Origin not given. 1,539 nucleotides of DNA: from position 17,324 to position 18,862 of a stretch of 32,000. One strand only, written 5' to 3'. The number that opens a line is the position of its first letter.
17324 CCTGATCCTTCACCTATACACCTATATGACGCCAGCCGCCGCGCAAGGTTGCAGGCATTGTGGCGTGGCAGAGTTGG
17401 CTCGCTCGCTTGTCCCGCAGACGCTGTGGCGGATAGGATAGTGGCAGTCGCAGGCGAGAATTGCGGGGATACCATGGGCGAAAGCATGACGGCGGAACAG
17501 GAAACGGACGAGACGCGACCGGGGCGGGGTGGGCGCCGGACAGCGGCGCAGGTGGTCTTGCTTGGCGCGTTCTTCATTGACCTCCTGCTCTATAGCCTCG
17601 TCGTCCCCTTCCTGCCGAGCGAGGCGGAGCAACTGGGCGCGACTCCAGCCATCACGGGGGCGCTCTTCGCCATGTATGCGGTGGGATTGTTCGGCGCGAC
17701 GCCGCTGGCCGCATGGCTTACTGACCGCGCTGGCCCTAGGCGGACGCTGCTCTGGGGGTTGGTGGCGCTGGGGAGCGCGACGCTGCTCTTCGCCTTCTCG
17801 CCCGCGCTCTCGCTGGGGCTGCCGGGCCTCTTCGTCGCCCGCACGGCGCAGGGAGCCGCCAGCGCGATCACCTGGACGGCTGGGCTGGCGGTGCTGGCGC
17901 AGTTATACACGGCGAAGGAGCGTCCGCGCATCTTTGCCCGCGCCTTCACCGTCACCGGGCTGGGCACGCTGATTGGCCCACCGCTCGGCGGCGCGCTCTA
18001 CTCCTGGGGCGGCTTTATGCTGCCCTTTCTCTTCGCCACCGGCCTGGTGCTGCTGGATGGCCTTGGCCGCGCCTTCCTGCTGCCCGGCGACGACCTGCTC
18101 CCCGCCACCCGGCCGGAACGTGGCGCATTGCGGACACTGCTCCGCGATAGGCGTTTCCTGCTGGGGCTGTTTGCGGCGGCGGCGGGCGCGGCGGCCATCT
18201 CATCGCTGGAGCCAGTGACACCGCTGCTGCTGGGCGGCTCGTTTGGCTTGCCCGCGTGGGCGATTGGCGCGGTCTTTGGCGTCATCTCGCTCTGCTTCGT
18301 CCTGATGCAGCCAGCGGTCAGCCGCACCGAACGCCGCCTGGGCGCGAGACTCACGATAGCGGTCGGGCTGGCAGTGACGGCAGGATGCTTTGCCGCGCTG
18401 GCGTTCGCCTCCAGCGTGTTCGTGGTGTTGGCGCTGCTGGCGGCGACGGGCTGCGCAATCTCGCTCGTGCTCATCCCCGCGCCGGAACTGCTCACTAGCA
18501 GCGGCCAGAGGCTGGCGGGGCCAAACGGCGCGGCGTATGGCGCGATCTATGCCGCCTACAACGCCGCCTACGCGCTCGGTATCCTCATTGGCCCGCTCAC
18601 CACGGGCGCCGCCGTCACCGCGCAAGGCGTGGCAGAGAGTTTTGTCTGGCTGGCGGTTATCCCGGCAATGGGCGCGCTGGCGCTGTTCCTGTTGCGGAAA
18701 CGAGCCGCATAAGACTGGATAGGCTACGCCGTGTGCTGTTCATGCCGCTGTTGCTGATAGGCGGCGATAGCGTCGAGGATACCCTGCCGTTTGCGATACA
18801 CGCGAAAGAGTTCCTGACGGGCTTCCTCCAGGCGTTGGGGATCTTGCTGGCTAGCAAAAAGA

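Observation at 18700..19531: AT-richer two-gene cassette bounded by perfect 39-bp direct repeats at the 3' end of an MFS gene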

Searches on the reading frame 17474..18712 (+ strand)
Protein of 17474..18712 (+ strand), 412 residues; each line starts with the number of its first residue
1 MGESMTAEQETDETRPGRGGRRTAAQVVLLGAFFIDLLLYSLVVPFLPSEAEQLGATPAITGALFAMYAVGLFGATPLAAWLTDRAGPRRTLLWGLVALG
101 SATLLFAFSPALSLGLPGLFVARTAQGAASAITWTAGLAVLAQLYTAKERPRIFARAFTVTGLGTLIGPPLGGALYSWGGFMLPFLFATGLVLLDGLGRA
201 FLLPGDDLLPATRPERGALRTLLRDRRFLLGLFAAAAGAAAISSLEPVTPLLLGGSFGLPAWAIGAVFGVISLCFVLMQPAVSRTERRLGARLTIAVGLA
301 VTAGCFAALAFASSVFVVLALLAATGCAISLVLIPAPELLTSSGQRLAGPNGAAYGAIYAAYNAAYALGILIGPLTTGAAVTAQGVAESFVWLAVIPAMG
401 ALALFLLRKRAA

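Call 5: search_protein_families(library=pfam, proteins=[window:17474-18712:+], max_evalue=0.1)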
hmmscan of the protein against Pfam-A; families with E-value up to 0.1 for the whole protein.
window:17474-18712:+ (412 aa): 2 families
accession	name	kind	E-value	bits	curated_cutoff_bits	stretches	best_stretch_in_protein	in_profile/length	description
PF07690.21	MFS_1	-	3.4e-43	148.3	33.4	1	30-349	2-329/347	Major Facilitator Superfamily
PF12832.13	MFS_1_like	-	2.9e-05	23.7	25.2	1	28-186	216-372/373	MFS_1 like family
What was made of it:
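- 17474..18712 (+): MFS (DHA1-type) transporter gene, the conserved anchor gene of the locus. Pfam MFS_1, E = 3e-43 (call 5).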

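Call 8: search_protein_families(library=ncbifam, proteins=[window:17474-18712:+], max_evalue=1)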
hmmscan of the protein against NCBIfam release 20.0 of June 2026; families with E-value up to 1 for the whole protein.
window:17474-18712:+ (412 aa): 33 families (the best 25 are shown)
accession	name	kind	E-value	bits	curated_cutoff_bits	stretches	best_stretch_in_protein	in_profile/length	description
TIGR00880.1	2_A_01_02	superfamily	1.4e-19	70.6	131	1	62-204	1-139/141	multidrug resistance protein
TIGR00893.1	2A0114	subfamily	4.1e-14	52.3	395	1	52-177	22-143/399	D-galactonate transporter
TIGR00710.1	efflux_Bcr_CflA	subfamily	7.3e-13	48.7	200.9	1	24-374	4-357/385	Bcr/CflA family efflux MFS transporter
NF012174.0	tet_MFS_A_B_C_D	equivalog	3.6e-12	45.8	475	1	27-394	5-370/382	Tet(A)/Tet(B)/Tet(C) family tetracycline efflux MFS transporter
TIGR00881.1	2A0104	subfamily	3.1e-09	36.3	407.75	2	63-172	38-139/379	phosphoglycerate transporter protein PgtP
TIGR00711.1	efflux_EmrB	subfamily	4.2e-08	32.4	230.2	2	26-175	4-149/485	DHA2 family efflux MFS transporter permease subunit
NF033135.1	cmx_cmrA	equivalog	8.9e-08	31.6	400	1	46-404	25-372/374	Cmx/CmrA family chloramphenicol efflux MFS transporter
NF045684.1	tet_MFS_65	exception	1.1e-07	31.4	800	1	35-394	7-363/383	tetracycline efflux MFS transporter Tet(65)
NF012195.0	tet_MFS_H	exception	2.2e-07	30.3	840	1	34-189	13-165/392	tetracycline efflux MFS transporter Tet(H)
NF007799.0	PRK10504.1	subfamily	5.8e-07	28.8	426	1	30-204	17-186/471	multidrug transporter subunit MdtD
NF053757.1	BclibactTpBcbE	equivalog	1.3e-06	27.6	600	1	38-406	16-387/394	bacillibactin exporter BcbE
NF012207.0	tet_MFS_H_J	exception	2.1e-06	27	700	1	34-189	13-165/392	Tet(H)/Tet(J) family tetracycline efflux MFS transporter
TIGR00894.1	2A0114euk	subfamily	1.1e-05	24.2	626.45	1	61-181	78-197/465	Na(+)-dependent inorganic phosphate cotransporter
NF007782.0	PRK10473.1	subfamily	1.4e-05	24.3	417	1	28-325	12-304/394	MdtL family multidrug efflux MFS transporter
NF000089.1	qac_MFS_AB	exception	1.5e-05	23.9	900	1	21-207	16-199/514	QacA/B family quaternary ammonium compound efflux MFS transporter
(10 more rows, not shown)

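Call 13: find_related_loci(query=window:17474-18712:+, collection=genome_contigs, flank=6000)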
Query window:17474-18712:+ (412 aa) in genome_contigs; peptide patterns used: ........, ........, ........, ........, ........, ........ (x = any residue, [..] = any of these).
182 stretches matched a pattern; 6 encode a relative of the query (tblastn E <= 1e-3); 6 distinct loci.
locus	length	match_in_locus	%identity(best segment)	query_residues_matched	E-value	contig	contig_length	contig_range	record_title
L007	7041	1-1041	80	51-397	9e-156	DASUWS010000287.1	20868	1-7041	MAG TPA_asm: Ktedonobacterales bacterium isolate SMAG_U1849 k141_591715, whole genome shotgun sequence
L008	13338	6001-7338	62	1-410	1e-130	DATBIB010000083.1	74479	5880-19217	MAG TPA_asm: Ktedonobacterales bacterium isolate SMAG_U3883 k141_495157, whole genome shotgun sequence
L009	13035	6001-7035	35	20-373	7e-32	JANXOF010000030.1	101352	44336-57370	MAG: Polyangiaceae bacterium isolate GL140_1_concoct_143 GL140_1_k141_588364, whole genome shotgun sequence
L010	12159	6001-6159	50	42-93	3e-5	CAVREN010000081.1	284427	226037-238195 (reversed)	MAG: uncultured Alphaproteobacteria bacterium isolate MFD10071.bin.2.78 genome assembly, contig: contig_41238, whole gen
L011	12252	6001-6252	35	77-160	3e-5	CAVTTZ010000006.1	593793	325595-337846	MAG: uncultured Alphaproteobacteria bacterium isolate MFD09671.bin.2.128 genome assembly, contig: contig_16867, whole ge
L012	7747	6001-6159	50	42-93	3e-5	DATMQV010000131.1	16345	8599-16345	MAG TPA_asm: Xanthobacteraceae bacterium isolate SMAG_U12938 k141_4298127, whole genome shotgun sequence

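Call 21: find_homologous_proteins(query=window:17474-18712:+, max_evalue=1e-60)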
Query window:17474-18712:+ (412 aa): 32 proteins with E <= 1e-60 among 8000 candidates.
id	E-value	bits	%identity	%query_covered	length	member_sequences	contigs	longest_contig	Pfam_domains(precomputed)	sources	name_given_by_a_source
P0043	1.9e-248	842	100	100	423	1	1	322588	PF07690.22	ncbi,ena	-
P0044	1.0e-218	745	89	99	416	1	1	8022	PF07690.22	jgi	jgi:MFS transporter, DHA1 family, solute carrier family 18 (vesicular amine transporter), member 1/2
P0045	6.9e-202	689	83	100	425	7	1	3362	PF07690.22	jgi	jgi:MFS transporter, DHA1 family, solute carrier family 18 (vesicular amine transporter), member 1/2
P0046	1.4e-192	659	80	99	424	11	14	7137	PF07690.22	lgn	-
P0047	6.9e-183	627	81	92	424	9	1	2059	PF07690.22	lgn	-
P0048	1.4e-174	599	76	97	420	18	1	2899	PF07690.22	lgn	-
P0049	3.0e-168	578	72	100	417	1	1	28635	PF07690.22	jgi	jgi:MFS transporter, DHA1 family, solute carrier family 18 (vesicular amine transporter), member 1/2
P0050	3.8e-154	532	69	91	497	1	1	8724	PF07690.22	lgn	-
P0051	5.7e-151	522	65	97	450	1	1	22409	PF07690.22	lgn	-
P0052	6.3e-151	521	66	98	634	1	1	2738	PF07690.22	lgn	-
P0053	8.5e-149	514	66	98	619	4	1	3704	PF07690.22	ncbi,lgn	-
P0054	2.5e-147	510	63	100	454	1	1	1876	PF07690.22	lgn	-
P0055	2.4e-145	503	65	98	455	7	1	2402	PF07690.22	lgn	-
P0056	4.6e-145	502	64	95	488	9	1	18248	PF07690.22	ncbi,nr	ncbi:MAG TPA: MFS transporter [Ktedonobacterales bacterium]|nr:MFS transporter [Ktedonobacterales ba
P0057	4.1e-144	499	62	98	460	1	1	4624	PF07690.22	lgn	-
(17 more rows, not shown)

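Call 23: find_encoding_contigs(protein=P0044, flank=6000, max_places=4)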
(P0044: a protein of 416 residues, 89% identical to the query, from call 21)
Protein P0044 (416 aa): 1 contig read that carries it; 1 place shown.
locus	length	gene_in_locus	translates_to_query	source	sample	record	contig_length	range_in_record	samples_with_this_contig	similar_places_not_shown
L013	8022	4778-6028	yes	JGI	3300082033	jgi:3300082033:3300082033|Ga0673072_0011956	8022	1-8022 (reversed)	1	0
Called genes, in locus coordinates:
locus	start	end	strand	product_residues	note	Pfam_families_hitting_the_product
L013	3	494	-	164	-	?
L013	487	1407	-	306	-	PF13623:SurA_N_2, PF13624:SurA_N_3, PF13616:Rotamase_3, PF00639:Rotamase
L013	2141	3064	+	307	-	-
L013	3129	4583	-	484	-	PF13360:PQQ_2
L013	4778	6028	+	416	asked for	PF07690:MFS_1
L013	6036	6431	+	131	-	-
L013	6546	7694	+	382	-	PF01628:HrcA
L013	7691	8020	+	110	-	?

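Call 25: find_encoding_contigs(protein=P0046, flank=6000, max_places=8)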
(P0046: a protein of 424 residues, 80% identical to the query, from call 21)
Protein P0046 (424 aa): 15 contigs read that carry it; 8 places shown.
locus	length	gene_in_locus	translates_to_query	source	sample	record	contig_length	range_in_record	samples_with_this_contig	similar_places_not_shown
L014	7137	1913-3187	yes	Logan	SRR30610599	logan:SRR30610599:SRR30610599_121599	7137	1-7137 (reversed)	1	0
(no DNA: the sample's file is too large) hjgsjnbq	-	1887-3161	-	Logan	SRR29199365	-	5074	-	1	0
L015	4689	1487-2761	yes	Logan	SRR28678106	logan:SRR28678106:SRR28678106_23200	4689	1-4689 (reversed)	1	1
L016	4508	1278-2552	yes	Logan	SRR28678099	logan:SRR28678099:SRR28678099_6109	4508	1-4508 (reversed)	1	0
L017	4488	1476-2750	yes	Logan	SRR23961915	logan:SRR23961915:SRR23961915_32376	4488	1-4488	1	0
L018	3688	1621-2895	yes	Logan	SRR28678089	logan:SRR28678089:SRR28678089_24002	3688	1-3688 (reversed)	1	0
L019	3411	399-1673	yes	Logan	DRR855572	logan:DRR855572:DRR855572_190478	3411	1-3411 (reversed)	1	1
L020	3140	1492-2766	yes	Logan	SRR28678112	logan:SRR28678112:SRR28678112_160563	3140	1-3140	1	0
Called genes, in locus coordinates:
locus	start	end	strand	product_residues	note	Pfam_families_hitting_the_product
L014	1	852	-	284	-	?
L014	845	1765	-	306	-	PF13623:SurA_N_2, PF13624:SurA_N_3, PF13616:Rotamase_3, PF00639:Rotamase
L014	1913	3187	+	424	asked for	PF07690:MFS_1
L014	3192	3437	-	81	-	-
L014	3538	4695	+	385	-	-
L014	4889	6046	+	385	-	PF01628:HrcA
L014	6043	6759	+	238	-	PF01025:GrpE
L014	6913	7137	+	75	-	?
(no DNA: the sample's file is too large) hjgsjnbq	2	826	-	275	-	?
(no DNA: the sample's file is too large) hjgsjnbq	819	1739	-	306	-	PF13623:SurA_N_2, PF13624:SurA_N_3, PF13616:Rotamase_3, PF00639:Rotamase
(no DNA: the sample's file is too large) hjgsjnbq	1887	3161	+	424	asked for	PF07690:MFS_1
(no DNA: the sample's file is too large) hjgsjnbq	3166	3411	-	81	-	-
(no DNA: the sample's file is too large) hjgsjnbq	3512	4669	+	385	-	-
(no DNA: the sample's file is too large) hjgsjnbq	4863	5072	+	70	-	?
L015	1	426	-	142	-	?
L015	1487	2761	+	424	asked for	PF07690:MFS_1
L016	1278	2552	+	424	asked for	PF07690:MFS_1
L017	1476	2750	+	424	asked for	PF07690:MFS_1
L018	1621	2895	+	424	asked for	PF07690:MFS_1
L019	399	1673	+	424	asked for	PF07690:MFS_1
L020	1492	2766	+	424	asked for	PF07690:MFS_1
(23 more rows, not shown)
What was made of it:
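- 17474..18712 (+): Orthologues of 80-89% identity occur in Ktedonobacterales contigs, next to hrcA (calls 13, 21, 23, 25).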

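Call 26: find_encoding_contigs(protein=P0045, flank=6000, max_places=4)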
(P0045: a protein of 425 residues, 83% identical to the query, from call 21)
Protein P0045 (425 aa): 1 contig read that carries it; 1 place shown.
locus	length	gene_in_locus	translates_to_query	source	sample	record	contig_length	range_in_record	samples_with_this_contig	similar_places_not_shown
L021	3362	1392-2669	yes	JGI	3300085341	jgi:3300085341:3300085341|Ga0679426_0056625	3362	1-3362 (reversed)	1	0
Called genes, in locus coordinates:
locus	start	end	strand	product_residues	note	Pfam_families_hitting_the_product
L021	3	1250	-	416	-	?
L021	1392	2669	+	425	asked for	PF07690:MFS_1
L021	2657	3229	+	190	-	-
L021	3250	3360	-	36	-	?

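Call 97: search_protein_families(library=pfam, proteins=[L014:3538-4695:+, L013:6036-6431:+], max_evalue=0.01)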
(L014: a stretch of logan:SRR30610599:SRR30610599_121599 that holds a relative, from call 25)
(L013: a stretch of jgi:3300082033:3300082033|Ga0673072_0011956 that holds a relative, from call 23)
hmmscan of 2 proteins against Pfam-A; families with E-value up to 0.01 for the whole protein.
L014:3538-4695:+ (385 aa): 0 families

L013:6036-6431:+ (131 aa): 0 families
